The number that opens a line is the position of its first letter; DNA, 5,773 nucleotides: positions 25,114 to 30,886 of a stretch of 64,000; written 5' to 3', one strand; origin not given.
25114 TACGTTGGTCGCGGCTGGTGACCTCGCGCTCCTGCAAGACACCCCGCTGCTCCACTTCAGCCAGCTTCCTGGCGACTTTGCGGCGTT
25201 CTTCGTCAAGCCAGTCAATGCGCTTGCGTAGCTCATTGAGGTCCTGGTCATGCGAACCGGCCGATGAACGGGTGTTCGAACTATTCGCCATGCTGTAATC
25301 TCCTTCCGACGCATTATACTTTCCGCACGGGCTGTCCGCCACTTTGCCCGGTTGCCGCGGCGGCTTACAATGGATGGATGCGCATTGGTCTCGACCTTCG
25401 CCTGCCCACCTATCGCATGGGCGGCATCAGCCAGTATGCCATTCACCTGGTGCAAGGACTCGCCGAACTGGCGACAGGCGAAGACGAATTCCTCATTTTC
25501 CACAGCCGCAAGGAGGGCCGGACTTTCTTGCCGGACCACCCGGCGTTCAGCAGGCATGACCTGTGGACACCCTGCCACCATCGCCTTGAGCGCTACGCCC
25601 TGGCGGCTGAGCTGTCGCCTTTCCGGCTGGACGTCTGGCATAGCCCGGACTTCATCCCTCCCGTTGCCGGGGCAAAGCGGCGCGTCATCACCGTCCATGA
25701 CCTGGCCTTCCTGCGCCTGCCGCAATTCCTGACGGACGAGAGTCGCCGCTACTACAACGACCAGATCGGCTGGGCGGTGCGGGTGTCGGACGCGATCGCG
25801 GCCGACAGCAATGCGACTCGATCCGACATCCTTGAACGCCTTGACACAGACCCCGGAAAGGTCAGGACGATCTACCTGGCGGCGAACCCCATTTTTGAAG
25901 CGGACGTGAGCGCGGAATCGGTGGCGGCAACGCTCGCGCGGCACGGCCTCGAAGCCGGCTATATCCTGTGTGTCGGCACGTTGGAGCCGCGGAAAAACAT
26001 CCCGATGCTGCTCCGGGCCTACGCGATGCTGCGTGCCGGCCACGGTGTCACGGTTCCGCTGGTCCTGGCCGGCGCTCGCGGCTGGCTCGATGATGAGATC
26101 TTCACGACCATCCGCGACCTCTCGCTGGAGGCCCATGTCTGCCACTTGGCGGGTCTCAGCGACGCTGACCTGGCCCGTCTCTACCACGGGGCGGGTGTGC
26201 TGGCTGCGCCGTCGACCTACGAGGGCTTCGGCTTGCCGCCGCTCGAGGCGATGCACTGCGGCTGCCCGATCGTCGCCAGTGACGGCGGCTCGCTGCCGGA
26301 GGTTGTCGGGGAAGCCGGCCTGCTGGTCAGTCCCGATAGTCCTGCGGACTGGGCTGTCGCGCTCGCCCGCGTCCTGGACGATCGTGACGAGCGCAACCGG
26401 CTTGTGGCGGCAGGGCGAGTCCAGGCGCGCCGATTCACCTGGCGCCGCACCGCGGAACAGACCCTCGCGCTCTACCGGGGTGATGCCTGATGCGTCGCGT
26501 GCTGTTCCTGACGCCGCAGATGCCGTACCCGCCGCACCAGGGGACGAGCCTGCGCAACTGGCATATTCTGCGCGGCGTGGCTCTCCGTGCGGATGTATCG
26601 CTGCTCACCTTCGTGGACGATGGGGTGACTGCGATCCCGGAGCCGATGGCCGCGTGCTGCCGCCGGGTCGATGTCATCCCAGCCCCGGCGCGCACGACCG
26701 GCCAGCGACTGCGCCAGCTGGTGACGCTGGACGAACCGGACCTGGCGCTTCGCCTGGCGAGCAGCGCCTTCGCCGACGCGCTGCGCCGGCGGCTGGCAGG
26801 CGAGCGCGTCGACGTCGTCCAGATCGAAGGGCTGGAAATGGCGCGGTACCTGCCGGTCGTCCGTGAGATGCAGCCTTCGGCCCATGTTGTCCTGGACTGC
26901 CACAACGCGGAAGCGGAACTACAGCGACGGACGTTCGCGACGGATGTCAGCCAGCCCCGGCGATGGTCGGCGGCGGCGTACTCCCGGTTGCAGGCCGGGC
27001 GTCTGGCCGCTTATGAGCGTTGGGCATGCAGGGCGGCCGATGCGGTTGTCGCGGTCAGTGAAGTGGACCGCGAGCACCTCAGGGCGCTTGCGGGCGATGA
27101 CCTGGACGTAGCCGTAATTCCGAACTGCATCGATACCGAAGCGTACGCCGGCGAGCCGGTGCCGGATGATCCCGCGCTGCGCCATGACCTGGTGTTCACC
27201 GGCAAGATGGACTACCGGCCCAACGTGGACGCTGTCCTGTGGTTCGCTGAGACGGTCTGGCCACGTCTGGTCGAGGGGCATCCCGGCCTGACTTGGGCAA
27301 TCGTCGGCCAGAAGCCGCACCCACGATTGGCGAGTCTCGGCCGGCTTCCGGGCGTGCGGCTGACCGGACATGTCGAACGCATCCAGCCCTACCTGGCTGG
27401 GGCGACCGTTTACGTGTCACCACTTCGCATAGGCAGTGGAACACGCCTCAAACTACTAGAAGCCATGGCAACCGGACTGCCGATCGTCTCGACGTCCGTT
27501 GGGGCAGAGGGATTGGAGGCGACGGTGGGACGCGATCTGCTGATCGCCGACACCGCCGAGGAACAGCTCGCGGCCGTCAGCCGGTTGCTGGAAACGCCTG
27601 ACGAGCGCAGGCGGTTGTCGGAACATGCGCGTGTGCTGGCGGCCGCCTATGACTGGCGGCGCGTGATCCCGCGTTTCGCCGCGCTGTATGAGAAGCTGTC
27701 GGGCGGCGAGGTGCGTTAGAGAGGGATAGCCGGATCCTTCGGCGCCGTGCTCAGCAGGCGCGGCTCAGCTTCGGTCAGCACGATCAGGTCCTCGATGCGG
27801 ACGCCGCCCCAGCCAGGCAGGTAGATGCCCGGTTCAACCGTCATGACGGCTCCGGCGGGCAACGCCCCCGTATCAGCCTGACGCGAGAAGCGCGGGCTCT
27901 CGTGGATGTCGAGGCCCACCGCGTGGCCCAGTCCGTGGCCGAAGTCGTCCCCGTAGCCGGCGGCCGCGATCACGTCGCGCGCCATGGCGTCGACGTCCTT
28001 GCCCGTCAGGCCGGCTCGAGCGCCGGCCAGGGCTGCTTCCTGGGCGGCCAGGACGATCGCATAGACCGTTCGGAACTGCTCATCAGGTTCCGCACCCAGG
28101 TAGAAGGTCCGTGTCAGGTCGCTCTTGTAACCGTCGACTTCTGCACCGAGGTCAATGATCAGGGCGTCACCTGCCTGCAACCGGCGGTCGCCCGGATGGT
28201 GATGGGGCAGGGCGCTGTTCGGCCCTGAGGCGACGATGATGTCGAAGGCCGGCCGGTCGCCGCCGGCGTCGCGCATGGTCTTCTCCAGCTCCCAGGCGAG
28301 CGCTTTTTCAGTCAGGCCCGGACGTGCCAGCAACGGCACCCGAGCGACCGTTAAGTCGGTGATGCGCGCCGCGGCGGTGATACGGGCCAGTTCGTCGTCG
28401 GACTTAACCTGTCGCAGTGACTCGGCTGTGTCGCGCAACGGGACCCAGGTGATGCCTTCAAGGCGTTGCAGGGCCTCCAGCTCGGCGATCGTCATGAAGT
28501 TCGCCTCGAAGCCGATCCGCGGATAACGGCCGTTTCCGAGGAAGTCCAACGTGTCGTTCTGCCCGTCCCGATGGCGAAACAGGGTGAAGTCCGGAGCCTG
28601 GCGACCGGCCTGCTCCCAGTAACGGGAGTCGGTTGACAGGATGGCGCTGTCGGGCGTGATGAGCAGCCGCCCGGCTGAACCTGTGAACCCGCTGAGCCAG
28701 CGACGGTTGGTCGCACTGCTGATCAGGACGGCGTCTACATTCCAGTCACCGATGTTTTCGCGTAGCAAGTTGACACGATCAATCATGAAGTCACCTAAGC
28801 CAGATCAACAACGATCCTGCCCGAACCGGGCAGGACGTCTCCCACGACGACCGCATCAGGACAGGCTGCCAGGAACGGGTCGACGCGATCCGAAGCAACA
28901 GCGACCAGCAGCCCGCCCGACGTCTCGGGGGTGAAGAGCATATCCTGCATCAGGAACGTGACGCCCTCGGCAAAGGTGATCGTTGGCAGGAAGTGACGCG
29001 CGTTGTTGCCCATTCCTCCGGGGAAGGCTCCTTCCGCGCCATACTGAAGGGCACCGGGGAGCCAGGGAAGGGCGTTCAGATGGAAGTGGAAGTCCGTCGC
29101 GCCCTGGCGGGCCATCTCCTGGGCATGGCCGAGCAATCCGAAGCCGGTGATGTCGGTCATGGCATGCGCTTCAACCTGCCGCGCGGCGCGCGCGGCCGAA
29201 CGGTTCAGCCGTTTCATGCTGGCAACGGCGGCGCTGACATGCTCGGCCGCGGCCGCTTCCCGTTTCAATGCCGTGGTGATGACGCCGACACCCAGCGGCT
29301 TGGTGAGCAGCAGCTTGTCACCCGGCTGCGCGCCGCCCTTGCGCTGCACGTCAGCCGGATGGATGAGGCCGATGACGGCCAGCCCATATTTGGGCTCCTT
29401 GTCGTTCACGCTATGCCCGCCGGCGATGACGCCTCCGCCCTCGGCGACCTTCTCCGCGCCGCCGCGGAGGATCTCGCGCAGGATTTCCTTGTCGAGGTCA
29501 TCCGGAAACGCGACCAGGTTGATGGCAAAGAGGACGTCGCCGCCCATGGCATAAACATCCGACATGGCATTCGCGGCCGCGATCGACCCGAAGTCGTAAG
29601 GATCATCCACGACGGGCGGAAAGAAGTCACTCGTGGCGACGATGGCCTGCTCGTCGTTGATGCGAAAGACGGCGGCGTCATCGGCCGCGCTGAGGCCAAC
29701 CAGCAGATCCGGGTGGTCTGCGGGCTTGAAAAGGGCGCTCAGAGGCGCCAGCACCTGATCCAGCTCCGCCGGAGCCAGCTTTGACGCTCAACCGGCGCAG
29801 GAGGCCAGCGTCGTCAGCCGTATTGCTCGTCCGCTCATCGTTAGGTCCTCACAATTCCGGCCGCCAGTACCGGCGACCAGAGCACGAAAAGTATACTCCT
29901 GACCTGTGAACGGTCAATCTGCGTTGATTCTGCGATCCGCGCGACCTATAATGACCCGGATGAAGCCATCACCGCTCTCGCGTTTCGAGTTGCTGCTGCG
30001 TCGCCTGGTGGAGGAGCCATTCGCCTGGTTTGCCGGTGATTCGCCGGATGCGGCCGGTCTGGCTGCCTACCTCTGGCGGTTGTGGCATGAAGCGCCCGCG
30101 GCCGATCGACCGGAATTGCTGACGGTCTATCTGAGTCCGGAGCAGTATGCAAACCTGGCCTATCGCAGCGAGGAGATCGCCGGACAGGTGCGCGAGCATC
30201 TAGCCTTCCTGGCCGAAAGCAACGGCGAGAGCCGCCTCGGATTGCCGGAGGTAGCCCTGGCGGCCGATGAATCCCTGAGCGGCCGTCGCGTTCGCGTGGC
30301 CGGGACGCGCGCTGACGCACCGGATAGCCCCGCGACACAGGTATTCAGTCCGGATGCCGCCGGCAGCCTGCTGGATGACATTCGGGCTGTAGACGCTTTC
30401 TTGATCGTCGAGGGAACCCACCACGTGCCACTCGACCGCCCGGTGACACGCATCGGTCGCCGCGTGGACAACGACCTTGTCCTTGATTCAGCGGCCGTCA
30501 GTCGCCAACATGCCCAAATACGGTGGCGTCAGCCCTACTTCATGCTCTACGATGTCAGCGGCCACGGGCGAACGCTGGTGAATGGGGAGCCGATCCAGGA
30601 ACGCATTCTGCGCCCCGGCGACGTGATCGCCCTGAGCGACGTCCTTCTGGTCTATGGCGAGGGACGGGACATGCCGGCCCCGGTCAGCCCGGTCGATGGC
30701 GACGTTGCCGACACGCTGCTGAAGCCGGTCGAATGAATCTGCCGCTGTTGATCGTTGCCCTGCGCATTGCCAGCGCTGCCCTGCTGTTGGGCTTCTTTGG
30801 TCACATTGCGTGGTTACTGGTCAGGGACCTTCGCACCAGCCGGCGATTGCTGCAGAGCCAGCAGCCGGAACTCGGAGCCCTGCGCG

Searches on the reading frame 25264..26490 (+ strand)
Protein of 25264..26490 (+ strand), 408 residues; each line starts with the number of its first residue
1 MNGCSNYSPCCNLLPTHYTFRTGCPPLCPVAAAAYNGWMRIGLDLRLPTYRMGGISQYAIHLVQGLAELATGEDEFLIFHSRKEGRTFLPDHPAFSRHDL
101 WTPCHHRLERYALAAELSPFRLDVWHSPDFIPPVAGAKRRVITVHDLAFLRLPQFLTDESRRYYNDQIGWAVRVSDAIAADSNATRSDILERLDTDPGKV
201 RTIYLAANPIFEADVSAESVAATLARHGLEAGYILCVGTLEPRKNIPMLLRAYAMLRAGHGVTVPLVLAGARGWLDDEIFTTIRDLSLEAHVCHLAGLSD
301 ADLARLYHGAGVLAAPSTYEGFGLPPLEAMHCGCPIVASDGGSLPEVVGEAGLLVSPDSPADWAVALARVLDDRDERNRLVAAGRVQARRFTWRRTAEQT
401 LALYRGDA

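Call 20: search_protein_families(library=pfam, proteins=[window:25264-26490:+], max_evalue=0.0001)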
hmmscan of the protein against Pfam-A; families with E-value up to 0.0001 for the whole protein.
window:25264-26490:+ (408 aa): 5 families
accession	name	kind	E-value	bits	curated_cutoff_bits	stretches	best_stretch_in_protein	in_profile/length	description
PF00534.26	Glycos_transf_1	-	4.2e-33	114.7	26.4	1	232-385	16-170/172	Glycosyl transferases group 1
PF13692.12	Glyco_trans_1_4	-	4.9e-28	98.6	27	1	233-373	3-142/142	Glycosyl transferases group 1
PF20706.3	GT4-conflict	-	2.6e-12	46.9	26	1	229-399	195-384/385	Family 4 Glycosyltransferase in conflict systems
PF13439.12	Glyco_transf_4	-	2.2e-11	44.5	28.5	1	52-205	1-164/170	Glycosyltransferase Family 4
PF13524.12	Glyco_trans_1_2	-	3.5e-09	37.2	25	1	265-401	16-143/144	Glycosyl transferase-like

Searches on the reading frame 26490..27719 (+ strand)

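Call 20: search_protein_families(library=pfam, proteins=[window:26490-27719:+], max_evalue=0.0001)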
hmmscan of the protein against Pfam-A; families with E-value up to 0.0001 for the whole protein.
window:26490-27719:+ (409 aa): 5 families
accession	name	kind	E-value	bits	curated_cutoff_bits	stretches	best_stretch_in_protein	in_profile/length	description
PF13692.12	Glyco_trans_1_4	-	1.4e-26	93.9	27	1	232-368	2-141/142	Glycosyl transferases group 1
PF13439.12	Glyco_transf_4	-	2.1e-14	54.3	28.5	1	72-217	38-169/170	Glycosyltransferase Family 4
PF13579.12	Glyco_trans_4_4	-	4.4e-12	47.1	29.7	1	31-213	16-158/158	Glycosyl transferase 4-like domain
PF00534.26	Glycos_transf_1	-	8.7e-09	35.6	26.4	1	236-381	20-170/172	Glycosyl transferases group 1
PF13524.12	Glyco_trans_1_2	-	3.5e-08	34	25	1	266-393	14-139/144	Glycosyl transferase-like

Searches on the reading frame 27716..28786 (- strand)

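Call 20: search_protein_families(library=pfam, proteins=[window:27716-28786:-], max_evalue=0.0001)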
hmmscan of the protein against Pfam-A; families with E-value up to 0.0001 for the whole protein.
window:27716-28786:- (356 aa): 2 families
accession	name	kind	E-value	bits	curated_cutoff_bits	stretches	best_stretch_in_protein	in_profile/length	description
PF00557.29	Peptidase_M24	-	5.2e-69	232.6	23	1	135-339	2-208/208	Metallopeptidase family M24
PF01321.24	Creatinase_N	-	8e-22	78.6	22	1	4-127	1-128/128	Creatinase/Prolidase N-terminal domain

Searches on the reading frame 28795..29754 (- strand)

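Call 20: search_protein_families(library=pfam, proteins=[window:28795-29754:-], max_evalue=0.0001)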
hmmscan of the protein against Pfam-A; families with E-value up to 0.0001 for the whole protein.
window:28795-29754:- (319 aa): 2 families
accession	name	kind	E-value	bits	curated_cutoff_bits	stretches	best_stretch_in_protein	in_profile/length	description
PF00586.29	AIRS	-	1.7e-25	90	24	1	25-131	2-112/112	AIR synthase related protein, N-terminal domain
PF02769.27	AIRS_C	-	3.4e-19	70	23.1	1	143-312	1-150/156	AIR synthase related protein, C-terminal domain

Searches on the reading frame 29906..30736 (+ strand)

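Call 20: search_protein_families(library=pfam, proteins=[window:29906-30736:+], max_evalue=0.0001)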
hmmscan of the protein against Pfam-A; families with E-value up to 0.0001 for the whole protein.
window:29906-30736:+ (276 aa): 2 families
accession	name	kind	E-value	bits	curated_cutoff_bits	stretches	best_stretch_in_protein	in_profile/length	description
PF00498.31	FHA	-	6.3e-16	59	20.7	1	181-243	1-66/67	FHA domain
PF16697.10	Yop-YscD_cpl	-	2.6e-10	40.9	33.2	1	173-247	11-87/94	Inner membrane component of T3SS, cytoplasmic domain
